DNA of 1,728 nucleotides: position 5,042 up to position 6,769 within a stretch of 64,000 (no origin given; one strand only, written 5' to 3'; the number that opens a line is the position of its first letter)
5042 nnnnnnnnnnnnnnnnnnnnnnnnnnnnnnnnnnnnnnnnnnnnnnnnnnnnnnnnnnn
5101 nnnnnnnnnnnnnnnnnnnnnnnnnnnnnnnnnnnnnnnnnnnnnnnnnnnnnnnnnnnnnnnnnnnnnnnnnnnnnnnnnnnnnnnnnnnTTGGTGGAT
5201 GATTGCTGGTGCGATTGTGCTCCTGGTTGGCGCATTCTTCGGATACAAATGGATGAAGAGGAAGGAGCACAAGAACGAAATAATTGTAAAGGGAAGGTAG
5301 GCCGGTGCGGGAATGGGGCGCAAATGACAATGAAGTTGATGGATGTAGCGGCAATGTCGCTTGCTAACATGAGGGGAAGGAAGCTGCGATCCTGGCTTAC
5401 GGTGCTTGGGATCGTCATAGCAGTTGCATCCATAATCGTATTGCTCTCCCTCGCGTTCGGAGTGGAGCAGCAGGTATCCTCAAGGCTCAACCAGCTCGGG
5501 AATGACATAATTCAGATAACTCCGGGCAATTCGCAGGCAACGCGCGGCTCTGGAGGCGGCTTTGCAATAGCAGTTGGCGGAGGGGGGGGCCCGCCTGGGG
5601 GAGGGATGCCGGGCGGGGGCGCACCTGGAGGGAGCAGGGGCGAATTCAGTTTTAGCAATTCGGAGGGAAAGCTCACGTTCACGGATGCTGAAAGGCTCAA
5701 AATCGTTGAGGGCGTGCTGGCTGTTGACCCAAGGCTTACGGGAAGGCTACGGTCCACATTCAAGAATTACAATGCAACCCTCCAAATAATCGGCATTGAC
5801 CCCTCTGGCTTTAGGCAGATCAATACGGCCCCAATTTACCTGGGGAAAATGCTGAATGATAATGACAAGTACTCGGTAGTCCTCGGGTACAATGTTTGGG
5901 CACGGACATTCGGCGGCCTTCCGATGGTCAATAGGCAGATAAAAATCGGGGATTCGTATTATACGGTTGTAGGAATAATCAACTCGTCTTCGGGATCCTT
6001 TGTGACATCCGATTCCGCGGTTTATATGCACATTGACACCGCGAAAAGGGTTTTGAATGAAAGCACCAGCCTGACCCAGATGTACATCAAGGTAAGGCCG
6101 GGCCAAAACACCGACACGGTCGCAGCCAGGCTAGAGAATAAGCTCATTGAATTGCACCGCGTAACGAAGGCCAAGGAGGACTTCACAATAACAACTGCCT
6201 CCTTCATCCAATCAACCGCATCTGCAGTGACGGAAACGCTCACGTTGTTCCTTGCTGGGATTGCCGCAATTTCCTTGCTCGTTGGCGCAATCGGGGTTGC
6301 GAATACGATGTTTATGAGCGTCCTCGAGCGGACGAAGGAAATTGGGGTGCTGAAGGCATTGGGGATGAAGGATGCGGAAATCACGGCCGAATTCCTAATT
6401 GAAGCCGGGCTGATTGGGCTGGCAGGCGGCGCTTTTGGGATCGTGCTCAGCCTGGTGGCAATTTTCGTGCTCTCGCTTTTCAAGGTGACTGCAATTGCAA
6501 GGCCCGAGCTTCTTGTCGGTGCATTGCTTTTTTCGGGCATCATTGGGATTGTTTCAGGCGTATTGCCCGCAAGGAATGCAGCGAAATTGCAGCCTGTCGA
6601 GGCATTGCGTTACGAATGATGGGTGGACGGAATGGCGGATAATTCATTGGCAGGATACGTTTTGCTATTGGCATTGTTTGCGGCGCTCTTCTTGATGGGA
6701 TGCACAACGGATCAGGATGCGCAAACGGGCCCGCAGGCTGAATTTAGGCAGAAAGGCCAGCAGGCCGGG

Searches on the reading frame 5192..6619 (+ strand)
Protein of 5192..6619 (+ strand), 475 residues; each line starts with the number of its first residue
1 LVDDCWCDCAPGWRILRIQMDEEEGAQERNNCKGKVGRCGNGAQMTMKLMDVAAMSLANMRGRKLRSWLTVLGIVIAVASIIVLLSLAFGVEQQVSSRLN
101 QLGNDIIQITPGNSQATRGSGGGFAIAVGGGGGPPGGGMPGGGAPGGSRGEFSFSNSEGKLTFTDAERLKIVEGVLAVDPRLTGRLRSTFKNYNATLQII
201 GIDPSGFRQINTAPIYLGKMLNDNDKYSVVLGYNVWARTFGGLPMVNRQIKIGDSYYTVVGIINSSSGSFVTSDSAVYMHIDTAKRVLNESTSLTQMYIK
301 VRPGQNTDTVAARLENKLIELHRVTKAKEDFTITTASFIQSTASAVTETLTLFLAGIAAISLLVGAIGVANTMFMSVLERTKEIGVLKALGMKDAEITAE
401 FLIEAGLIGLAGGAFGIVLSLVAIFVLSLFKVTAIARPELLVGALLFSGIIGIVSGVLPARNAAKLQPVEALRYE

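Call 74: search_protein_families(library=pfam, proteins=[window:5192-6619:+], max_evalue=0.0001)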
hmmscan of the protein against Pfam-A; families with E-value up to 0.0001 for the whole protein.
window:5192-6619:+ (475 aa): 2 families
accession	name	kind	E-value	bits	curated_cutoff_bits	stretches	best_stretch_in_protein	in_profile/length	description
PF12704.14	MacB_PCD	-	4.6e-34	119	27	1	67-316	1-206/207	MacB-like periplasmic core domain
PF02687.27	FtsX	-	1e-18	68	25.5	1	357-468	3-120/120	FtsX-like permease C-terminal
